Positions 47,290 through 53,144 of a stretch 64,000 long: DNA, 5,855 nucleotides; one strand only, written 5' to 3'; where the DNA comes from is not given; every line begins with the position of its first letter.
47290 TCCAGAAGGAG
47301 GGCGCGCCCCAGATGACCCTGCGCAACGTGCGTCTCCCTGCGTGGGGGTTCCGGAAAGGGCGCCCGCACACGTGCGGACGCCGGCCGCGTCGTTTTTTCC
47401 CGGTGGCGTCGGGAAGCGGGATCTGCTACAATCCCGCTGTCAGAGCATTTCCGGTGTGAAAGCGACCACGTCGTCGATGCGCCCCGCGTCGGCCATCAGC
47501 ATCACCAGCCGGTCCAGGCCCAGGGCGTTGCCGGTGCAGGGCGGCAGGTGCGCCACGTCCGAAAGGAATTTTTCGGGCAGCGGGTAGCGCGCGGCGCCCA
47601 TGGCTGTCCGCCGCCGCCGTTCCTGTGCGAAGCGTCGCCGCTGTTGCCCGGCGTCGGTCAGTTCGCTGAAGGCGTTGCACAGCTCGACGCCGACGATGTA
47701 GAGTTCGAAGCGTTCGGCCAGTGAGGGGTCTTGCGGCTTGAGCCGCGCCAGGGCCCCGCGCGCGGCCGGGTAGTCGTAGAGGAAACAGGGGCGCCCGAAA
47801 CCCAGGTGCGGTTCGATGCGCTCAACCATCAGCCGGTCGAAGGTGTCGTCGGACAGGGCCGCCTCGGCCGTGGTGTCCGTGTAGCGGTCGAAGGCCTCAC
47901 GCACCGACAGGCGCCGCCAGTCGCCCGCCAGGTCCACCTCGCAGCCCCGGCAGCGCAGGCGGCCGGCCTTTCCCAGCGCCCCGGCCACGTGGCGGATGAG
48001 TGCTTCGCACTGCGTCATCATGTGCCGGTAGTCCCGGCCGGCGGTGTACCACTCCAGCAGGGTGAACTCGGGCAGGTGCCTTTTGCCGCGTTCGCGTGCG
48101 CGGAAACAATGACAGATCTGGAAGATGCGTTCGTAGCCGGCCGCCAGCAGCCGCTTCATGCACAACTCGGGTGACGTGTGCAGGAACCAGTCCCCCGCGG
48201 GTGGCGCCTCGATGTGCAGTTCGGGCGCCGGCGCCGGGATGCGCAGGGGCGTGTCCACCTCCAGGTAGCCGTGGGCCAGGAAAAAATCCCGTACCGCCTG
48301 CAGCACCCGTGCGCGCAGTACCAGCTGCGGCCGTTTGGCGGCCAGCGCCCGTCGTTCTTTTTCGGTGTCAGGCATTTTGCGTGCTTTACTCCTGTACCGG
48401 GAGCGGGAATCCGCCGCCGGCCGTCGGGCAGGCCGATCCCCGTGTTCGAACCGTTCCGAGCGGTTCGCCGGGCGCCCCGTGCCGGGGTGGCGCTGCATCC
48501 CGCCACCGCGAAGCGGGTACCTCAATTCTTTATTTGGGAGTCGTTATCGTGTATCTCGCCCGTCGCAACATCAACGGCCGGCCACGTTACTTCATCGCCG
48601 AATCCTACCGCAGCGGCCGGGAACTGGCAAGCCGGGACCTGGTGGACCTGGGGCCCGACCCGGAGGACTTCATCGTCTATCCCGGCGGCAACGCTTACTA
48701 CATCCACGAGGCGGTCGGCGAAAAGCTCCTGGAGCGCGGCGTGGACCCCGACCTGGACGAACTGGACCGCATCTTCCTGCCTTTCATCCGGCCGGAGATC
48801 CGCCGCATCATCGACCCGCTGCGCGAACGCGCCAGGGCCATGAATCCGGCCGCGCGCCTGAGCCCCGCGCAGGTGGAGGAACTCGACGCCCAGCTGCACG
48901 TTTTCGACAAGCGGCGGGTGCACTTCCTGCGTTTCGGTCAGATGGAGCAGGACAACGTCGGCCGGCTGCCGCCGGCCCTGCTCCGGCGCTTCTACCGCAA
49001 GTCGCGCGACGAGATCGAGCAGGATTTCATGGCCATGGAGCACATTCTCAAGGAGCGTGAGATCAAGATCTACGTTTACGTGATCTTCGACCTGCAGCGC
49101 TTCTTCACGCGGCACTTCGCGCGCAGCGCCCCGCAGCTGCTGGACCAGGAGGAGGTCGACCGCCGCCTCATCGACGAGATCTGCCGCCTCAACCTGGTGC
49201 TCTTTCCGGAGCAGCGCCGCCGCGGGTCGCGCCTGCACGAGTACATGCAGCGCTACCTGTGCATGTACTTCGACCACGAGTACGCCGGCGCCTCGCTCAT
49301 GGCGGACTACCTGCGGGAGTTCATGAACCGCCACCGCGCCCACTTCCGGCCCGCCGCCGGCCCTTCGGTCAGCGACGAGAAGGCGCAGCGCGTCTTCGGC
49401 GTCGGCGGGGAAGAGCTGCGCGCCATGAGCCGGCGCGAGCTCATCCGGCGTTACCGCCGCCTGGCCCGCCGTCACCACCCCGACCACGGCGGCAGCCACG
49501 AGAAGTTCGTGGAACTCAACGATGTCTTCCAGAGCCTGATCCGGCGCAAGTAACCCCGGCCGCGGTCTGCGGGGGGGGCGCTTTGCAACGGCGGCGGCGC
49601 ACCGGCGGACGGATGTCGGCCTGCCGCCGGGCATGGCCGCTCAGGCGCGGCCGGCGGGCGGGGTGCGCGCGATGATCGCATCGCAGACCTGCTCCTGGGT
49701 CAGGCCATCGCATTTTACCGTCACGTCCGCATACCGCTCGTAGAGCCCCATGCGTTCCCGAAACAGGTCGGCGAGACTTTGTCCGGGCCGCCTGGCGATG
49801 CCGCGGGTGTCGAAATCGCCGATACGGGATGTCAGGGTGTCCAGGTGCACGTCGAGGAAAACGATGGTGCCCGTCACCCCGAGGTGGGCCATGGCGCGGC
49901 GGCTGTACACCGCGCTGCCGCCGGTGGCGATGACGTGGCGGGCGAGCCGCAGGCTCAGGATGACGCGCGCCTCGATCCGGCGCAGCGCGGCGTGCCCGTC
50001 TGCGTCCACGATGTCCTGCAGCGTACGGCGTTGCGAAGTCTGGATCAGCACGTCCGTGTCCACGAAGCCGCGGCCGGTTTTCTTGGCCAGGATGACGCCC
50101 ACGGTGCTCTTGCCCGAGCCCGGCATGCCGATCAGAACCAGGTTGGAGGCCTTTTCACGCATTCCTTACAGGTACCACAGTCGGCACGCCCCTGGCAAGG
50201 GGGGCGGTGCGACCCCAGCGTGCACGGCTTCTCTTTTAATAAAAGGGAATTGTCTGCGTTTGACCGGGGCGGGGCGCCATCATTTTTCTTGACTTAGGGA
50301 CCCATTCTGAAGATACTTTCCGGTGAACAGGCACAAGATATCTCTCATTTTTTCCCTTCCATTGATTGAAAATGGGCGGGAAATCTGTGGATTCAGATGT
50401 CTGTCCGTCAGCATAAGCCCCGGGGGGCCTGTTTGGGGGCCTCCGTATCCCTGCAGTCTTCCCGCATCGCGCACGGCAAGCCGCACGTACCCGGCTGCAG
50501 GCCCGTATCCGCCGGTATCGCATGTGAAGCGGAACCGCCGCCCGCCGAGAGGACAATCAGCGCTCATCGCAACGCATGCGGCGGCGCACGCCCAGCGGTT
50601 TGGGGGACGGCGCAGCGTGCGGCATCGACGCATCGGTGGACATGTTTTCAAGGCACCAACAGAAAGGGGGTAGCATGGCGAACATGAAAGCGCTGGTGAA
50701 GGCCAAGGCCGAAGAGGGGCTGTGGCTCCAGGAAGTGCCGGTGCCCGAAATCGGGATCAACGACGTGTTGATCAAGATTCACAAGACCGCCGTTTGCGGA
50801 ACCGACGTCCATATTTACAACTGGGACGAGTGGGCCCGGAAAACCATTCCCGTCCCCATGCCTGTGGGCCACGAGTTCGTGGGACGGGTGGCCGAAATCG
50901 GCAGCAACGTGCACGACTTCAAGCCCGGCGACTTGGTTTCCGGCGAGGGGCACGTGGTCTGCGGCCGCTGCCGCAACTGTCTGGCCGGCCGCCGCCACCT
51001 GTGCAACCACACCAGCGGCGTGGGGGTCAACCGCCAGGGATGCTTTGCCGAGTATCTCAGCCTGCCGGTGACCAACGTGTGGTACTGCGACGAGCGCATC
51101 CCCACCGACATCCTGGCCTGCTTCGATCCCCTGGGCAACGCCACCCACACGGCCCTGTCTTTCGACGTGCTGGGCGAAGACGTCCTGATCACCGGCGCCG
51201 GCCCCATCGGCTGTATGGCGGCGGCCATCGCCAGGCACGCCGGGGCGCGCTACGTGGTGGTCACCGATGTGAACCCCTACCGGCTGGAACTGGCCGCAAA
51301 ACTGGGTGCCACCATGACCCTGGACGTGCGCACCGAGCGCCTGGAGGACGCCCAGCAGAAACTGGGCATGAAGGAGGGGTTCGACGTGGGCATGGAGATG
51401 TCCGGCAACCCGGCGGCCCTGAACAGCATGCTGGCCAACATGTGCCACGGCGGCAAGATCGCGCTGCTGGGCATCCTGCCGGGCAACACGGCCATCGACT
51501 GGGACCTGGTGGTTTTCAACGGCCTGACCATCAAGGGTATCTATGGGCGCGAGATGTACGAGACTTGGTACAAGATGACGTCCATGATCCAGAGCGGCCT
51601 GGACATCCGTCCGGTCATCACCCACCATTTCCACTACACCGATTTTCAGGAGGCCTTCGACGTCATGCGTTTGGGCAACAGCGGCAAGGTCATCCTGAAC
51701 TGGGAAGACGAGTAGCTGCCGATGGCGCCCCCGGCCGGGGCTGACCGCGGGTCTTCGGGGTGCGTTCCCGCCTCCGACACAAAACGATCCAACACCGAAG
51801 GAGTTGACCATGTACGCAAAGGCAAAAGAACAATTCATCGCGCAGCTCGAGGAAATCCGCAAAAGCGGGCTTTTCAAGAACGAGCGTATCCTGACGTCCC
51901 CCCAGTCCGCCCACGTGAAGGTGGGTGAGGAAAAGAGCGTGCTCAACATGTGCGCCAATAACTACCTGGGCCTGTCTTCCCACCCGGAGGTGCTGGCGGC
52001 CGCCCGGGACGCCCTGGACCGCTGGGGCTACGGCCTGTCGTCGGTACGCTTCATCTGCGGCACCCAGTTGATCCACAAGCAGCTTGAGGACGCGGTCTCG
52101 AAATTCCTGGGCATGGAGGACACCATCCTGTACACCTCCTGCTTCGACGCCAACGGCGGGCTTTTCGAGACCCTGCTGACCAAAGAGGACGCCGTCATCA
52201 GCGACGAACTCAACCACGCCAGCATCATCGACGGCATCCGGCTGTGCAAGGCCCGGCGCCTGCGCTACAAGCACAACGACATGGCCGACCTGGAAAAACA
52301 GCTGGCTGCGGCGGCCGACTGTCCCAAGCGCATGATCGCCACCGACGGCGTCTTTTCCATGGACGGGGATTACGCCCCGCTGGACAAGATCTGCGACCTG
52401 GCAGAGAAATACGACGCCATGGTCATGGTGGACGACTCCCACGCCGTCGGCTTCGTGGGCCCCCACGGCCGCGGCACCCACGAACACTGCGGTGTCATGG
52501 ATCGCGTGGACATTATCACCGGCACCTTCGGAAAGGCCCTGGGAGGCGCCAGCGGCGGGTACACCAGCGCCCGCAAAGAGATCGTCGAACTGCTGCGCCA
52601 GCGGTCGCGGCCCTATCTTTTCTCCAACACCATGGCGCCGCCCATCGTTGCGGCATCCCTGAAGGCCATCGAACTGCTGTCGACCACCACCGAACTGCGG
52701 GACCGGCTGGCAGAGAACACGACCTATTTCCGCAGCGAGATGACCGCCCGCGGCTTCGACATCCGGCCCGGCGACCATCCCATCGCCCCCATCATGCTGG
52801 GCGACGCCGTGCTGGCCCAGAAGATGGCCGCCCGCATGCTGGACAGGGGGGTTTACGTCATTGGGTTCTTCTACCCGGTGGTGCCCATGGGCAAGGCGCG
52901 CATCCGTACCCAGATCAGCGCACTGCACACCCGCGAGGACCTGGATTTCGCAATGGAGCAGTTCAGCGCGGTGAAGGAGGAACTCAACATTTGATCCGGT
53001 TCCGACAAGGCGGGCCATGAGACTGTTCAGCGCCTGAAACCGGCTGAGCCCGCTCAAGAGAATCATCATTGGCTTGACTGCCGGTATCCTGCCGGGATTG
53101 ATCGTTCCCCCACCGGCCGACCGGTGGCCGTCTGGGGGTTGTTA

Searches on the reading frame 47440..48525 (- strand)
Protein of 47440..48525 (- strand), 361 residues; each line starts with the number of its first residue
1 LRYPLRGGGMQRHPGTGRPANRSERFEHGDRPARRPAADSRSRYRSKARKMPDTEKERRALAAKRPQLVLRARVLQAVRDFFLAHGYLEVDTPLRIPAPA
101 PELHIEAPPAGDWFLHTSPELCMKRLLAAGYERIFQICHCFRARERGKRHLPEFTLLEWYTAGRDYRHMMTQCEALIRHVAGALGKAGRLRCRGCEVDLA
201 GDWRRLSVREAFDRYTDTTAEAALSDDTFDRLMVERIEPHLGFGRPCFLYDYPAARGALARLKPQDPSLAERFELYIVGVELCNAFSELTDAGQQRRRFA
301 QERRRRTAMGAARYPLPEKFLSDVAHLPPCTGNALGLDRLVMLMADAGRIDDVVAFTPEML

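Call 15: search_protein_families(library=pfam, proteins=[window:47440-48525:-], max_evalue=0.0001)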
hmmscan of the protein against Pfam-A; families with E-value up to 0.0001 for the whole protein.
window:47440-48525:- (361 aa): 1 family
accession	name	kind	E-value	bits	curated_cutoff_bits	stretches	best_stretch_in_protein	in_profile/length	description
PF00152.25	tRNA-synt_2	-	2.2e-46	158.8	25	1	67-357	21-305/308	tRNA synthetases class II (D, K and N)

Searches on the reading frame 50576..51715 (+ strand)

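Call 15: search_protein_families(library=pfam, proteins=[window:50576-51715:+], max_evalue=0.0001)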
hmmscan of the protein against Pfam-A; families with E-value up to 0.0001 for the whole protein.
window:50576-51715:+ (379 aa): 3 families
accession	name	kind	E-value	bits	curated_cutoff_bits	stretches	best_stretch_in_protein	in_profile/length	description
PF00107.32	ADH_zinc_N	-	3.3e-27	95.4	31.8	1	210-339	1-128/129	Zinc-binding dehydrogenase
PF08240.17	ADH_N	-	4.1e-26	91.7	23.5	1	62-169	3-100/104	Alcohol dehydrogenase GroES-like domain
PF16912.11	Glu_dehyd_C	-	1.4e-09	38.1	34.9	1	190-362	21-199/211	Glucose dehydrogenase C-terminus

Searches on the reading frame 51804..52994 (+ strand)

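Call 15: search_protein_families(library=pfam, proteins=[window:51804-52994:+], max_evalue=0.0001)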
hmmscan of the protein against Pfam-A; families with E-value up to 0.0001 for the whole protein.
window:51804-52994:+ (396 aa): 2 families
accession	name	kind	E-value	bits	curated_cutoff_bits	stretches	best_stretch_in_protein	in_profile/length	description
PF00155.27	Aminotran_1_2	-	6e-65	220.2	19.7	1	45-385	2-359/361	Aminotransferase class I and II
PF00464.25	SHMT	-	1.3e-05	24.5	27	1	158-264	156-252/399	Serine hydroxymethyltransferase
